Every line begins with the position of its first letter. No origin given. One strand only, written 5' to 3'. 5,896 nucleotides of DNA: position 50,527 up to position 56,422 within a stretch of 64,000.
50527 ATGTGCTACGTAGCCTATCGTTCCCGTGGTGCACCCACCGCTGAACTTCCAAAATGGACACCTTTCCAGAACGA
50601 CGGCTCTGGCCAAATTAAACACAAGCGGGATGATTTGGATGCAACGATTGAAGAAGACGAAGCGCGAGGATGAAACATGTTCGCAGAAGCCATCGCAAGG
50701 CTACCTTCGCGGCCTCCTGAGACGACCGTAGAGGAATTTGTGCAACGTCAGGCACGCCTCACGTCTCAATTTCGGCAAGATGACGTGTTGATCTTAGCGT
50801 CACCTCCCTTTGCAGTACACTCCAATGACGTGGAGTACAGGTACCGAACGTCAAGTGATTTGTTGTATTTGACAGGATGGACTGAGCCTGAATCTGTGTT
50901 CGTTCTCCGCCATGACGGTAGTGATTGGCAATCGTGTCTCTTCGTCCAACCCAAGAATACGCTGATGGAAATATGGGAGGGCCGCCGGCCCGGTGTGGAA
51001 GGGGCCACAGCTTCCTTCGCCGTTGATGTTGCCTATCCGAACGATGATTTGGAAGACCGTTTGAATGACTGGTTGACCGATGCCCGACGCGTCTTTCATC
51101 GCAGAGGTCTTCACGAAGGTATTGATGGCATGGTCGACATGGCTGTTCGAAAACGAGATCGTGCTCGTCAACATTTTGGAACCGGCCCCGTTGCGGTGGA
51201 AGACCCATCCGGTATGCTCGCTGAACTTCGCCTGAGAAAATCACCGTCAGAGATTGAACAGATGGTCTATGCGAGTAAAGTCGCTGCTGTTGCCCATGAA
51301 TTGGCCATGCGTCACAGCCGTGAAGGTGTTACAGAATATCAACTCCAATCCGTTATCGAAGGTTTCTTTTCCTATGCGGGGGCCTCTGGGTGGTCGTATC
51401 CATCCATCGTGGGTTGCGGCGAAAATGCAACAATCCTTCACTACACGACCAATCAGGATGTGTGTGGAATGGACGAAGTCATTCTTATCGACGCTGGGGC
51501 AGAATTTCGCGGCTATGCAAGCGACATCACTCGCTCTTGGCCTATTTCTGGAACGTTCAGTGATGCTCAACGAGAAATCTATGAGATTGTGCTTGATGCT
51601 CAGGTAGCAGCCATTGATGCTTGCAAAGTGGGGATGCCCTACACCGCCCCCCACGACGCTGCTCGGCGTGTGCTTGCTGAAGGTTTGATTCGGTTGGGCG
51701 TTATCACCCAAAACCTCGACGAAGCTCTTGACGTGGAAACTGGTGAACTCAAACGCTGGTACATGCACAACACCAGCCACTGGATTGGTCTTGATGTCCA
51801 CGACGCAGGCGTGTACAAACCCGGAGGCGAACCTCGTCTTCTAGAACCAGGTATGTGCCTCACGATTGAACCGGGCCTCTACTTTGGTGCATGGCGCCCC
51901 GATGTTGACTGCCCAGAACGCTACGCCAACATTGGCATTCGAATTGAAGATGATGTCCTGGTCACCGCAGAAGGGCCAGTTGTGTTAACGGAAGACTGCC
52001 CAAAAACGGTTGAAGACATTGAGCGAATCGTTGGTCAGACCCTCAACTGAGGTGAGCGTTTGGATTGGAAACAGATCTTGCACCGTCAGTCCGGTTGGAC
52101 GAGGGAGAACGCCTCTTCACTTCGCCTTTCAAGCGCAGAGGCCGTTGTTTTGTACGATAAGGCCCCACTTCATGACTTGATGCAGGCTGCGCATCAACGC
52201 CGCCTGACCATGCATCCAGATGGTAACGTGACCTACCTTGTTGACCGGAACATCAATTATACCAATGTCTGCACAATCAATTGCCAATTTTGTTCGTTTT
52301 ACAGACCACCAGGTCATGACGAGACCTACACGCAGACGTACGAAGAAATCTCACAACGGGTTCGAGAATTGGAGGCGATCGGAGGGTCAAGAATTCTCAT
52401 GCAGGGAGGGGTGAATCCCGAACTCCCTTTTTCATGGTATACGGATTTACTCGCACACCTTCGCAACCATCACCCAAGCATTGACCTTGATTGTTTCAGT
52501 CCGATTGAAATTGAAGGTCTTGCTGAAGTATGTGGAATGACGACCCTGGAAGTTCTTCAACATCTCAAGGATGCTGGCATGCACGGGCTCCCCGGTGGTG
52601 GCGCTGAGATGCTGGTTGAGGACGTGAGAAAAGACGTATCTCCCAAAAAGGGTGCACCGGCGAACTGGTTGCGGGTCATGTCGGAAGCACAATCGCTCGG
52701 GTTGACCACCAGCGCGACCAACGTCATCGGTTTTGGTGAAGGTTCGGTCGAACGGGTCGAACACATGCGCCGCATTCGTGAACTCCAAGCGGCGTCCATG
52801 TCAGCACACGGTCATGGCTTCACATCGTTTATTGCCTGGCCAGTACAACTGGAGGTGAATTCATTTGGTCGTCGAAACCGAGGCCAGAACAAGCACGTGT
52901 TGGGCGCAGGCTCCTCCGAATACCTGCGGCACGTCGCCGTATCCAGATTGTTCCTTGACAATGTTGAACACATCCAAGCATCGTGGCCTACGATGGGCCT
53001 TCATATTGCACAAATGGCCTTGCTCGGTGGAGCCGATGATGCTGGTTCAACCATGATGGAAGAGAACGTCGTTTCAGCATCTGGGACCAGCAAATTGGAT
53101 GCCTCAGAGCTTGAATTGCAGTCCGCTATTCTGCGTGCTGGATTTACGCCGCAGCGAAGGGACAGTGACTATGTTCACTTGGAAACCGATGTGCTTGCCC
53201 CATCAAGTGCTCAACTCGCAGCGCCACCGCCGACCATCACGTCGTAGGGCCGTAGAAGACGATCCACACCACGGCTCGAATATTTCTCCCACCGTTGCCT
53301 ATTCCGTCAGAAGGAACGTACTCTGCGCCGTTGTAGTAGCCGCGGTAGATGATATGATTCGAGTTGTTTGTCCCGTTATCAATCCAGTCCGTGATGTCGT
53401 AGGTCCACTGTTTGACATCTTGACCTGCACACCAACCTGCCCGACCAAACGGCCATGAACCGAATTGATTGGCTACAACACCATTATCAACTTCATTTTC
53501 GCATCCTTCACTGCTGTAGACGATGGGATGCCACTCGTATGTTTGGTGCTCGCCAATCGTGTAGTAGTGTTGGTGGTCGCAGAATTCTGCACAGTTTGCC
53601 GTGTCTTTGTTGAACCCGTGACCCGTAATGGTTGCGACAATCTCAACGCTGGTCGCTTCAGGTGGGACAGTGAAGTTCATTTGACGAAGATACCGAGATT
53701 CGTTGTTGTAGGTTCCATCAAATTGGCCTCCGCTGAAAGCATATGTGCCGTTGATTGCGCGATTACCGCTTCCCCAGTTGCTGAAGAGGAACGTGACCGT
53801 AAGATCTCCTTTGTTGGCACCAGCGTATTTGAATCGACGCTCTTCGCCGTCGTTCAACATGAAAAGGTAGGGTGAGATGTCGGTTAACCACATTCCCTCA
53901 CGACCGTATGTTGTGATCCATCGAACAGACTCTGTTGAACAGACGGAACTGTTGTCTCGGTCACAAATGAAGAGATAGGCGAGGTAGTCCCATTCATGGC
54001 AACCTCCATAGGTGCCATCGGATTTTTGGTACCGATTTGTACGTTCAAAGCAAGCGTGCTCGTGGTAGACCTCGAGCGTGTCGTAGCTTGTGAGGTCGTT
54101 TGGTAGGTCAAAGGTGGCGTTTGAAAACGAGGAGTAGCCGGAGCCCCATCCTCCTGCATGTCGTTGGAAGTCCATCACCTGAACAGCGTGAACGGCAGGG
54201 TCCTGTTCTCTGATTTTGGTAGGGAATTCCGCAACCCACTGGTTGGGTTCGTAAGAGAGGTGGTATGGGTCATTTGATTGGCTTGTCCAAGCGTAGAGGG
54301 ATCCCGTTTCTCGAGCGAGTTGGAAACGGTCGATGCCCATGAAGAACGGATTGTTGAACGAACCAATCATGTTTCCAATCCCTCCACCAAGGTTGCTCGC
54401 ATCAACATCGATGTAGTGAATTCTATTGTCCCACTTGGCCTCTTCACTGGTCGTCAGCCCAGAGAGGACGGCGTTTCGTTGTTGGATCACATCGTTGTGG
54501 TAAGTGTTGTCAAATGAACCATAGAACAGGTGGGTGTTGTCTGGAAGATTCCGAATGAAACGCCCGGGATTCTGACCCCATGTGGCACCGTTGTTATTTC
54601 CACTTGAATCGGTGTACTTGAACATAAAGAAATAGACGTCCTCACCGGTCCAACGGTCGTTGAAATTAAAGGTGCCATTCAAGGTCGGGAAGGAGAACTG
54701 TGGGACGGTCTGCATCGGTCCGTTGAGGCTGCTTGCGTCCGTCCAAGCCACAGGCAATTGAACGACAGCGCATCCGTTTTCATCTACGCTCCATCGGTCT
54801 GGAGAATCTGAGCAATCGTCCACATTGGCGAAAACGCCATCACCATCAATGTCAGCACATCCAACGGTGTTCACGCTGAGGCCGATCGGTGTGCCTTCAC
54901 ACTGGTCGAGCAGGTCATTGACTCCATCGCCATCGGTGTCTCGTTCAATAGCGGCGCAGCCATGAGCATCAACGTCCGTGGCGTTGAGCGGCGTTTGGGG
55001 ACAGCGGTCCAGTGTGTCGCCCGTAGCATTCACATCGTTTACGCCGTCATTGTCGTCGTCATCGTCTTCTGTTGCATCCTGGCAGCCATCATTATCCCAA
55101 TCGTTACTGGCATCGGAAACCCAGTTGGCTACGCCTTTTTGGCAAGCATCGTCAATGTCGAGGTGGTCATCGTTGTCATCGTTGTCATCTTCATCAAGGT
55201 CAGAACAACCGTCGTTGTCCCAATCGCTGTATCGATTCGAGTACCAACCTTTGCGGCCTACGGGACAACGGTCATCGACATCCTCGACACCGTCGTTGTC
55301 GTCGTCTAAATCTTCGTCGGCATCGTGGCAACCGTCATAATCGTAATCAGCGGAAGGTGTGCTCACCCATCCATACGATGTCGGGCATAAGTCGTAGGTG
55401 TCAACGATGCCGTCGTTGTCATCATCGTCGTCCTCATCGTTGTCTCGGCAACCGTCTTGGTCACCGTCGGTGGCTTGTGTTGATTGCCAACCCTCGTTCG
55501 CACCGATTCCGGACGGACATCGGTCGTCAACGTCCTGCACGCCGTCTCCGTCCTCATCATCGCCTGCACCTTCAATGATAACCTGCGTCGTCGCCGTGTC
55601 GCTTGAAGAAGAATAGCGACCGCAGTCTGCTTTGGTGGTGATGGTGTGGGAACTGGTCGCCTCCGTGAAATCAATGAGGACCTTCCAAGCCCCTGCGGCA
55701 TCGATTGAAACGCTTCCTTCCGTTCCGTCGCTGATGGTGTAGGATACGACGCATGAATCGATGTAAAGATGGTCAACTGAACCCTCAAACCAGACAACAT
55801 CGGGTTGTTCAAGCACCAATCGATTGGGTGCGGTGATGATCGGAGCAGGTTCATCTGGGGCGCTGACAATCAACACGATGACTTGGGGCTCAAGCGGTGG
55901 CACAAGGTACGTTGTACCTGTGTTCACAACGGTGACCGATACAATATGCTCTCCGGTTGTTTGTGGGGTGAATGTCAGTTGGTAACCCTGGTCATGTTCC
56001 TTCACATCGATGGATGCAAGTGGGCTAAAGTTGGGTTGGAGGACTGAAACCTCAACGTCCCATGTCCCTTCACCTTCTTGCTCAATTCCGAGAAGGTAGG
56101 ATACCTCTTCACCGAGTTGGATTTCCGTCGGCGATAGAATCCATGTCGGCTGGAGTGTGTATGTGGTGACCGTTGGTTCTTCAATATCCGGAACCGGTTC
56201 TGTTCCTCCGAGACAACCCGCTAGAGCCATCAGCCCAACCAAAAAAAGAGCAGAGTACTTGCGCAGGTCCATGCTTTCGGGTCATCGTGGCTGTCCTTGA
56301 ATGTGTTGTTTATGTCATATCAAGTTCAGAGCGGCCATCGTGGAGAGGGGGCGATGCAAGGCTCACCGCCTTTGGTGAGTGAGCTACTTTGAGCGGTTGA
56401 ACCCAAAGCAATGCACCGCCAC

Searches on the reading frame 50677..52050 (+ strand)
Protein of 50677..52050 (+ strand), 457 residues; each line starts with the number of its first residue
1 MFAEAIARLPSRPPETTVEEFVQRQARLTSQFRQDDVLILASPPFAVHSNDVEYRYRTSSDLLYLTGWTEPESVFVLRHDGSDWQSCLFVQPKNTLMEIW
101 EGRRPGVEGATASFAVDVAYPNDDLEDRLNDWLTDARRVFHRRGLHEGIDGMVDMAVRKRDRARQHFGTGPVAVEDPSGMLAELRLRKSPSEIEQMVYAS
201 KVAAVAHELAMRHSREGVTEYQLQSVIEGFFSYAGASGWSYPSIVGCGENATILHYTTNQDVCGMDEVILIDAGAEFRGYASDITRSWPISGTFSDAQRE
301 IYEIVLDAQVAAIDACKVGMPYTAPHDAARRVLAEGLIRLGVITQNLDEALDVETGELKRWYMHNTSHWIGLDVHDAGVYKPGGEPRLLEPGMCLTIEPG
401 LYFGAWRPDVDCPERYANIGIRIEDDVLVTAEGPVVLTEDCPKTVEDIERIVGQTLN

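Call 68: search_protein_families(library=pfam, proteins=[window:50677-52050:+], max_evalue=0.00001)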
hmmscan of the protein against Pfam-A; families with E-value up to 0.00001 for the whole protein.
window:50677-52050:+ (457 aa): 2 families
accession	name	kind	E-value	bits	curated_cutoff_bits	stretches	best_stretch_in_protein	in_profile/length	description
PF00557.29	Peptidase_M24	-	7.6e-61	205.9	23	1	194-431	1-208/208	Metallopeptidase family M24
PF05195.22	AMP_N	-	1.2e-30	106.1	24.6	1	21-139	1-120/121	Aminopeptidase P, N-terminal domain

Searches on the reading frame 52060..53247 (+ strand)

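Call 68: search_protein_families(library=pfam, proteins=[window:52060-53247:+], max_evalue=0.00001)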
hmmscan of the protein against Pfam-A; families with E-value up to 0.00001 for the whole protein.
window:52060-53247:+ (395 aa): 2 families
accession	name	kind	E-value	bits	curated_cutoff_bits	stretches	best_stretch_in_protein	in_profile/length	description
PF19288.4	CofH_C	-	4.6e-30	104.5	27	1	252-374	2-119/125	CofH/MqnC C-terminal region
PF04055.27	Radical_SAM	-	7.2e-16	59.2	29.5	1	65-238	1-165/166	Radical SAM superfamily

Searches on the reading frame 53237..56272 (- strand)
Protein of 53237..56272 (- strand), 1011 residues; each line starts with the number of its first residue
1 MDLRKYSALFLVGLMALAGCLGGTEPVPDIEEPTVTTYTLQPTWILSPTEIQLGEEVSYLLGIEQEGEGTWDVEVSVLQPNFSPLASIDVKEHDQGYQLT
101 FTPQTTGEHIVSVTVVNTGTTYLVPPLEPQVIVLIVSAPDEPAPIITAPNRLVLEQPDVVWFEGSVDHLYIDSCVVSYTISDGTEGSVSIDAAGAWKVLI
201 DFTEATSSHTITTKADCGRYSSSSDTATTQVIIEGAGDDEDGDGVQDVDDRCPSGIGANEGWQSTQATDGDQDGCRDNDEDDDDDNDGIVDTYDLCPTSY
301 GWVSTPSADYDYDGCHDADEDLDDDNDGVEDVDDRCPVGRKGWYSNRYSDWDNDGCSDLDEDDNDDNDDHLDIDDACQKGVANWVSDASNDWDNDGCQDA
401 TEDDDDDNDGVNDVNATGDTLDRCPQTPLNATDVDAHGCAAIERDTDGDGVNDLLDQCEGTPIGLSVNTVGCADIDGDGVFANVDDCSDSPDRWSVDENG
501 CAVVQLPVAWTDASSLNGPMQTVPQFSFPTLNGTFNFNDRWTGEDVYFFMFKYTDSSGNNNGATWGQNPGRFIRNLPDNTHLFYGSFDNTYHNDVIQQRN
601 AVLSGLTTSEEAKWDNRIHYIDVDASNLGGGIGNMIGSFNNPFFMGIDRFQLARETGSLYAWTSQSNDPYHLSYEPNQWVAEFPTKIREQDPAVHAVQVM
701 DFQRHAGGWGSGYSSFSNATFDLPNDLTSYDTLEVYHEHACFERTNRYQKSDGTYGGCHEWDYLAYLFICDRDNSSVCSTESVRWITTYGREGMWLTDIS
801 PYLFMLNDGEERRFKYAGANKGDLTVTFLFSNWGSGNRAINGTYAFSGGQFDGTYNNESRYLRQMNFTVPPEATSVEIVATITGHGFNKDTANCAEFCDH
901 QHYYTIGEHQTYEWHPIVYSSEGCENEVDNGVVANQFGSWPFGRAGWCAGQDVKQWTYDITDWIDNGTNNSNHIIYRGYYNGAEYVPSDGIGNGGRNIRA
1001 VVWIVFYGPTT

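Call 68: search_protein_families(library=pfam, proteins=[window:53237-56272:-], max_evalue=0.00001)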
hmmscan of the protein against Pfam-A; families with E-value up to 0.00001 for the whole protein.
window:53237-56272:- (1011 aa): 1 family
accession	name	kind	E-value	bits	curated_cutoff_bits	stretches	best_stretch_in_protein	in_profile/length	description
PF09113.15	N-glycanase_C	-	1.8e-17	63.9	25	1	855-971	2-113/140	Peptide-N-glycosidase F, C terminal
